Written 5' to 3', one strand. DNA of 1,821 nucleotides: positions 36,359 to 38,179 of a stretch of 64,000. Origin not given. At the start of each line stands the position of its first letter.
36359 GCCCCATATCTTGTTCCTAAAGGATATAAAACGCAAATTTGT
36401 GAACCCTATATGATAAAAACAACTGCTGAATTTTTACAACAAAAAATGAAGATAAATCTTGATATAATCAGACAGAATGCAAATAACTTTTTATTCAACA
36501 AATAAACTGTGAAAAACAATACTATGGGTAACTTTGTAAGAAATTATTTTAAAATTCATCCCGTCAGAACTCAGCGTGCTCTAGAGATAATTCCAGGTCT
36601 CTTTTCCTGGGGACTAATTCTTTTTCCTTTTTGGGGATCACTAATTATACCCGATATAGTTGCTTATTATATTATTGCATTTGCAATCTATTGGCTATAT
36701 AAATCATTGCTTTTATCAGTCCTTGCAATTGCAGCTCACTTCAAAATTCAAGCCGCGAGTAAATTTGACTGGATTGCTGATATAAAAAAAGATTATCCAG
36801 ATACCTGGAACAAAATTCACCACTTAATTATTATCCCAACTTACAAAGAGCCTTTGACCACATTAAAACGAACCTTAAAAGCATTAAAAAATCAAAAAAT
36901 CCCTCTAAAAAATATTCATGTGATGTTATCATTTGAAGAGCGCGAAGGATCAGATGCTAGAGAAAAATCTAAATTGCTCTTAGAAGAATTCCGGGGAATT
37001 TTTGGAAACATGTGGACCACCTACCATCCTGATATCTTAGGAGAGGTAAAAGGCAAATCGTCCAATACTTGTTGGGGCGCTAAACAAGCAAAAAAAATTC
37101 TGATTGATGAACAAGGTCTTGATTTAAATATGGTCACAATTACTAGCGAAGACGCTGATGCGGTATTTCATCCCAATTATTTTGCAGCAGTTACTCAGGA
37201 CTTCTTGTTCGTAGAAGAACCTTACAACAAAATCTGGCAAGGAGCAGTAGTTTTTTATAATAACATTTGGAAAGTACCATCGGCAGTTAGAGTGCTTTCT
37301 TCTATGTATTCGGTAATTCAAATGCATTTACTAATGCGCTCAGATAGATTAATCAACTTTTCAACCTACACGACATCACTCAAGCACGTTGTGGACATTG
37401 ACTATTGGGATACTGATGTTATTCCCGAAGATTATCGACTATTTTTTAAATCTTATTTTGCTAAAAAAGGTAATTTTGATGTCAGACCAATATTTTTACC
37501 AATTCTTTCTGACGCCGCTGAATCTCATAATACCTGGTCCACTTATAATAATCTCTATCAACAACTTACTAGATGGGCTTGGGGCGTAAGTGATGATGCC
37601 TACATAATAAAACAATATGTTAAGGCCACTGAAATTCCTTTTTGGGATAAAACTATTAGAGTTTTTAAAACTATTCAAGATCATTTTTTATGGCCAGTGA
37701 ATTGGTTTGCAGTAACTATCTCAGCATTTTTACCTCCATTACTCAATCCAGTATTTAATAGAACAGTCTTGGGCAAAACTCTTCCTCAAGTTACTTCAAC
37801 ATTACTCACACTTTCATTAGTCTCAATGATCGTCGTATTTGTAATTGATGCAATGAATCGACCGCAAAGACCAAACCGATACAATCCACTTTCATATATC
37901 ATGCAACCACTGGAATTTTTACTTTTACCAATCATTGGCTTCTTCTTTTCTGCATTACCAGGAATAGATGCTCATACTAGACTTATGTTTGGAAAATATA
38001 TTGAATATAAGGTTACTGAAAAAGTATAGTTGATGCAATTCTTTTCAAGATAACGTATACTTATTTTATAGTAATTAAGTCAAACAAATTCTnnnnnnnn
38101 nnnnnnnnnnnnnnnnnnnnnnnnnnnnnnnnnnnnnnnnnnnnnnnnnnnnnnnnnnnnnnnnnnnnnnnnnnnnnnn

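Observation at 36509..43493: Lipid-linked glycan cluster: processive GT2, WecA-like initiator, DPPR-synthase-like UbiA enzyme and two GT-C transferases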

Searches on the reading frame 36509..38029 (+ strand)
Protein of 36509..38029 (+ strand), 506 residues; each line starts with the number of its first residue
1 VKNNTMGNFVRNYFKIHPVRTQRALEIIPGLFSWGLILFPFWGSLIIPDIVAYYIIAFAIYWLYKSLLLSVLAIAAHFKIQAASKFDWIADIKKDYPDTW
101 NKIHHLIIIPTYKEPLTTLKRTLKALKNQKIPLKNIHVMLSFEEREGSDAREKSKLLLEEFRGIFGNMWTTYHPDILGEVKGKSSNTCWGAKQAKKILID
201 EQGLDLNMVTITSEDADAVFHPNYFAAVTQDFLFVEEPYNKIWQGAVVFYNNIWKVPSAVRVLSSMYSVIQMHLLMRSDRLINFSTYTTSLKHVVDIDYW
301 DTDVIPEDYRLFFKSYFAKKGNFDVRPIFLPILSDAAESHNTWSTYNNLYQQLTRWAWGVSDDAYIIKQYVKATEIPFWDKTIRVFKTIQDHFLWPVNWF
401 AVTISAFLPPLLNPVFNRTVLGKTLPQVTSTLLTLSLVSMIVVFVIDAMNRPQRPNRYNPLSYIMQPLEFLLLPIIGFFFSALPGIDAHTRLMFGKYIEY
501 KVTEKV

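Call 4: search_protein_families(library=pfam, proteins=[window:36509-38029:+], max_evalue=0.01)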
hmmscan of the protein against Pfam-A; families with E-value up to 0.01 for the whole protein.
window:36509-38029:+ (506 aa): 2 families
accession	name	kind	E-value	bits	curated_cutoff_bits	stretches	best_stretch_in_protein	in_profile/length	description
PF13632.12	Glyco_trans_2_3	-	2e-05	24.9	27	1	215-431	6-183/198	Glycosyl transferase family group 2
PF00535.33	Glycos_transf_2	-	0.0065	16.9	23.3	0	107-138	2-30/168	Glycosyl transferase family 2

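Call 5: search_protein_families(library=ncbifam, proteins=[window:36509-38029:+], max_evalue=0.01)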
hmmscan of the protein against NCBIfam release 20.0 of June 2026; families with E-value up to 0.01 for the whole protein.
window:36509-38029:+ (506 aa): 0 families

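Call 33: search_solved_structures(query=A3, max_evalue=10, show_alignments=3)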
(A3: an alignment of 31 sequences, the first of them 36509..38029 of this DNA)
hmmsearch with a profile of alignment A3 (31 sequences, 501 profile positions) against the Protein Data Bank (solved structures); distinct sequences matched with E-value up to 10: 2.
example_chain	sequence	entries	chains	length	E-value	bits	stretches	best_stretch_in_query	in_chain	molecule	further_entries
4rv1_A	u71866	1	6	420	0.02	17.1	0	160-213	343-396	Engineered Protein OR497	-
4hxt_A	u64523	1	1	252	0.15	14.2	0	160-214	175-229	De Novo Protein OR329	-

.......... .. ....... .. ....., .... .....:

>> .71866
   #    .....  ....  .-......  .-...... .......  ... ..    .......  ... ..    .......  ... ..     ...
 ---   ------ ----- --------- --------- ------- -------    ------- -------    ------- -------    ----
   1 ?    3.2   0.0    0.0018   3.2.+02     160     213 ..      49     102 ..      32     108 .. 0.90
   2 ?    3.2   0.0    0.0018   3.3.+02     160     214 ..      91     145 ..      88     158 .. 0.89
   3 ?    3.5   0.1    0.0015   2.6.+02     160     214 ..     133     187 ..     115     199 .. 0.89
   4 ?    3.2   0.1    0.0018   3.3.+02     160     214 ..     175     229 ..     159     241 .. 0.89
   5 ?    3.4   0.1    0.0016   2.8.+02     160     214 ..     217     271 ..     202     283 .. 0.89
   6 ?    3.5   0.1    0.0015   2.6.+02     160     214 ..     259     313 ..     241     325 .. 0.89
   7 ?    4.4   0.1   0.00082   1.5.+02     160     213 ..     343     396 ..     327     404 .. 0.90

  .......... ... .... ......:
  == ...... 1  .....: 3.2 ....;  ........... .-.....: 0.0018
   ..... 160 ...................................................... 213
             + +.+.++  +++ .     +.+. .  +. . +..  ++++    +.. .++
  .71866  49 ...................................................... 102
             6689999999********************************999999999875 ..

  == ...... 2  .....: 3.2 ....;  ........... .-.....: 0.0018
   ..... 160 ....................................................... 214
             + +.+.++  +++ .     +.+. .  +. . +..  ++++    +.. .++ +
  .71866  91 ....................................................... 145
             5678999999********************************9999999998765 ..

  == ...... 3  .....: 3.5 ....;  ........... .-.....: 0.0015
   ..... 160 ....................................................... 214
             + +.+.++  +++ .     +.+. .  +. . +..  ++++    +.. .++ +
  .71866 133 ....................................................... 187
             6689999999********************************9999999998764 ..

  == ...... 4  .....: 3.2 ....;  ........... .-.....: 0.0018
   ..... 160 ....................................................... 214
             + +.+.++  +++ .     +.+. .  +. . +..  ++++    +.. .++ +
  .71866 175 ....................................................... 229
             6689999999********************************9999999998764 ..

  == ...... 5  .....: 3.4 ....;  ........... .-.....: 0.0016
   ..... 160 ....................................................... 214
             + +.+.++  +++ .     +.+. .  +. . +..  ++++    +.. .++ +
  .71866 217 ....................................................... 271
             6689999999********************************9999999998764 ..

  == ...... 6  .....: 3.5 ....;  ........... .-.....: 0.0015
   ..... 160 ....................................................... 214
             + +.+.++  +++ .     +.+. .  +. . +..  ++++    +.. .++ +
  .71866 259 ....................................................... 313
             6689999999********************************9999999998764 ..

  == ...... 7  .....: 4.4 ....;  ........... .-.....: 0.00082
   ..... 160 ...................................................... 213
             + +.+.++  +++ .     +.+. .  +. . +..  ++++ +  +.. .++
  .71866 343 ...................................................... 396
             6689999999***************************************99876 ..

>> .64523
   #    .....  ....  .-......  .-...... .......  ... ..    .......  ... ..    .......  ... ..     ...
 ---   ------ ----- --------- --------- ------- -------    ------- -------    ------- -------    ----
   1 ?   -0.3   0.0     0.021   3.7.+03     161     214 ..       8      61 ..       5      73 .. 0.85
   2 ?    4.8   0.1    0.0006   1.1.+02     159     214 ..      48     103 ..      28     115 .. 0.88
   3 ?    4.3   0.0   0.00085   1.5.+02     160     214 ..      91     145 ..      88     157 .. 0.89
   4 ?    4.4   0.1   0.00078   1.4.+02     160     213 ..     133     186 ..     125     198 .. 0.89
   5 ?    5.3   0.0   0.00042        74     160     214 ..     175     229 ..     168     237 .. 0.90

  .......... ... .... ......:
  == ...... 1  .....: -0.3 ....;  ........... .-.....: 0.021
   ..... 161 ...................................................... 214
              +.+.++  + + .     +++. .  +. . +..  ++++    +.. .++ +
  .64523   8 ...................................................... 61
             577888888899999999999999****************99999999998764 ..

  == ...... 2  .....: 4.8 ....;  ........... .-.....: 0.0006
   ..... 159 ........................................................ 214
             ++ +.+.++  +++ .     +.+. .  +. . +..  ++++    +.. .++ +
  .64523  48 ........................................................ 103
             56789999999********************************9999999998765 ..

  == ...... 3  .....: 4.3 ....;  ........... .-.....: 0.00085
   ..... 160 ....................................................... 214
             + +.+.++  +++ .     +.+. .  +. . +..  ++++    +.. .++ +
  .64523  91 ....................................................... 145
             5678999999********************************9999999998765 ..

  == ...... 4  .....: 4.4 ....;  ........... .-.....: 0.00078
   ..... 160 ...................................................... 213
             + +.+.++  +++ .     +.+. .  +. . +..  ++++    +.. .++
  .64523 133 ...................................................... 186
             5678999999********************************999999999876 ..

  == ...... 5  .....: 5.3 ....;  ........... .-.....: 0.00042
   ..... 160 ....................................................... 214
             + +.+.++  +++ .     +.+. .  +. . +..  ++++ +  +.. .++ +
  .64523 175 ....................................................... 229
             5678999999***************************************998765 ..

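Call 34: find_homologous_proteins(query=A3, max_evalue=0.001)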
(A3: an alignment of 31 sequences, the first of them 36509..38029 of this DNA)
Query A3 (31 sequences) (506 aa, profile of the alignment): 3729 proteins with E <= 0.001 among 8000 candidates; the best 120 are listed.
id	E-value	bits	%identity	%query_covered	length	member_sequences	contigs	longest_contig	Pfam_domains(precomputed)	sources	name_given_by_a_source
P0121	0.0e+0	1010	71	98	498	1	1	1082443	-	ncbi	-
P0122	1.2e-296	1003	70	99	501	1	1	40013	-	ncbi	-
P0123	1.9e-296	1002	71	98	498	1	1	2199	PF13632.13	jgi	jgi:hypothetical protein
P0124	4.3e-296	1001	71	98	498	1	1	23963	PF13632.13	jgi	jgi:hypothetical protein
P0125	6.7e-296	1000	71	98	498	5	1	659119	-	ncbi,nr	ncbi:hypothetical protein H3C66_02850 [Patescibacteria group bacterium]|nr:hypothetical protein [Pat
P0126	1.0e-295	1000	71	98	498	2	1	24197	-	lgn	-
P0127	1.8e-295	999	73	98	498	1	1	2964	-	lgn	-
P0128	3.0e-295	998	69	98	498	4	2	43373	-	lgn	-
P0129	4.0e-295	998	70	98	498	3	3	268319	PF13632.13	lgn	-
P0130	4.2e-295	998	70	98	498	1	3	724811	PF13632.13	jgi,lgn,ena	-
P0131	8.1e-295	997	71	98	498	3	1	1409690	-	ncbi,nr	ncbi:MAG TPA: hypothetical protein VD999_04895 [Vitreimonas sp.]|nr:hypothetical protein [Vitreimona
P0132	1.2e-294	996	73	99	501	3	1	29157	-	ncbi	-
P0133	1.3e-294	996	71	98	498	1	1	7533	PF13632.13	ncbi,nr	ncbi:MAG: glycosyltransferase [Candidatus Pacebacteria bacterium]|nr:glycosyltransferase [Candidatus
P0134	1.5e-294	996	73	99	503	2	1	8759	-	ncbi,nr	ncbi:glycosyltransferase family 2 protein [Candidatus Woesebacteria bacterium]|nr:glycosyltransferas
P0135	2.5e-294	995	68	98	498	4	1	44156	PF13632.13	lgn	-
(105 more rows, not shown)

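Call 48: predict_structure(alignment_id=A4)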
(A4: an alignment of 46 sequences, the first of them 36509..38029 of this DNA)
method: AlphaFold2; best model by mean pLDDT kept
length: 506 residues; sequences in the alignment: 46
mean_pLDDT: 79.3   pTM: 0.80
mean pLDDT of the five models: 79.3, 78.8, 68.7, 65.9, 58.1
residues with pLDDT >= 90: 132; 70-90: 262; 50-70: 93; < 50: 19
segments of 3 or more residues with pLDDT < 50: 1-3, 301-307, 499-506
pLDDT, mean of each block of 10 residues (from residue 1): 63 83 73 72 85 82 82 90 94 96 94 88 95 96 89 96 95 69 75 94 96 89 95 92 79 85 81 76 69 84 49 76 86 81 83 65 72 81 71 57 69 76 72 75 77 75 73 72 67 56 42
secondary structure, 60 per line:
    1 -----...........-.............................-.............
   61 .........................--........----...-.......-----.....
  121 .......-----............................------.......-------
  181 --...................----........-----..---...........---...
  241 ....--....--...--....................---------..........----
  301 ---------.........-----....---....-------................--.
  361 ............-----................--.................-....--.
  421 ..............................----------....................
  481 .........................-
elements in order: H6-16 H18-46 H48-85 H88-95 E104-110 H116-127 E136-143 H144-160 E167-173 H183-201 E209-213 H224-234 E241-244 E247-250 H258-277 E287-290 H291-296 H310-318 E324-327 E331-334 H342-357 H360-372 H378-393 H396-412 H414-417 H420-450 H461-505

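Call 52: fold_search(model_id=the predicted structure, library=pdb)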
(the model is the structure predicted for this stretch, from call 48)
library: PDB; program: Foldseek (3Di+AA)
matches with E <= 10: 946; with E <= 0.001: 141
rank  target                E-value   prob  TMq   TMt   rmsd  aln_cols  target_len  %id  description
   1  7sp8_A                2.2e-09  1.00  0.48  0.49  14.6       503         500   12  Chlorella virus Hyaluronan Synthase bound to UDP-GlcNAc (released 2022-04-06)
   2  8sne_A                2.2e-09  1.00  0.48  0.50  15.8       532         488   14  Chlorella virus Hyaluronan Synthase bound to GlcA extended GlcNAc primer and UDP (released 2024-05-01)
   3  7sp7_A                2.2e-09  1.00  0.47  0.48  16.5       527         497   12  Chlorella virus hyaluronan synthase inhibited by UDP (released 2022-04-06)
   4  9yq4_A                6.8e-09  1.00  0.46  0.47  16.3       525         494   13  Chlorella virus hyaluronan synthase bound to a proofreading UDP-GlcA (released 2025-12-10)
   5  9yq2_A                8.0e-09  1.00  0.51  0.53  15.4       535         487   13  Chlorella virus hyaluronan synthase bound to DDM (released 2025-12-10)
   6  7sp9_A                1.1e-08  1.00  0.47  0.48  16.4       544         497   12  Chlorella virus Hyaluronan Synthase in the GlcNAc-primed channel-closed state (released 2022-04-06)
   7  8smp_A                1.2e-08  1.00  0.48  0.47  16.2       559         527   12  Xenopus laevis hyaluronan synthase 1, UDP-bound, gating loop inserted state (released 2024-05-01)
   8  9yq5_A                1.6e-08  1.00  0.50  0.50  16.5       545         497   13  Chlorella virus hyaluronan synthase bound to an inserted UDP-GlcA (released 2025-12-10)
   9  6yv7_B                2.3e-08  1.00  0.42  0.59  12.3       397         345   12  Mannosyltransferase PcManGT from Pyrobaculum calidifontis (released 2020-07-22)
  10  8smn_A                3.0e-08  1.00  0.45  0.44  15.0       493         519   12  Xenopus laevis hyaluronan synthase 1, nascent HA polymer bound state (released 2024-05-01)
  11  8smm_A                3.1e-08  1.00  0.49  0.49  14.5       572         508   12  Xenopus laevis hyaluronan synthase 1 (released 2024-05-01)
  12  6yv7_A                4.0e-08  1.00  0.41  0.57  12.4       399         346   12  Mannosyltransferase PcManGT from Pyrobaculum calidifontis (released 2020-07-22)
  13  8snc_A                4.4e-08  1.00  0.48  0.49  15.8       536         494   12  Chlorella virus Hyaluronan Synthase bound to GlcA extended GlcNAc primer (released 2024-05-01)
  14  9b8v_E                8.3e-08  1.00  0.49  0.31  14.6       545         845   13  AlphaFold2 informed cryo-EM model of the E. coli cellulose synthase BcsAG3B6 complex (released 2025-02-19)
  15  4p00_A                1.1e-07  1.00  0.46  0.34  17.0       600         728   12  Bacterial Cellulose Synthase in complex with cyclic-di-GMP and UDP (released 2014-04-09)
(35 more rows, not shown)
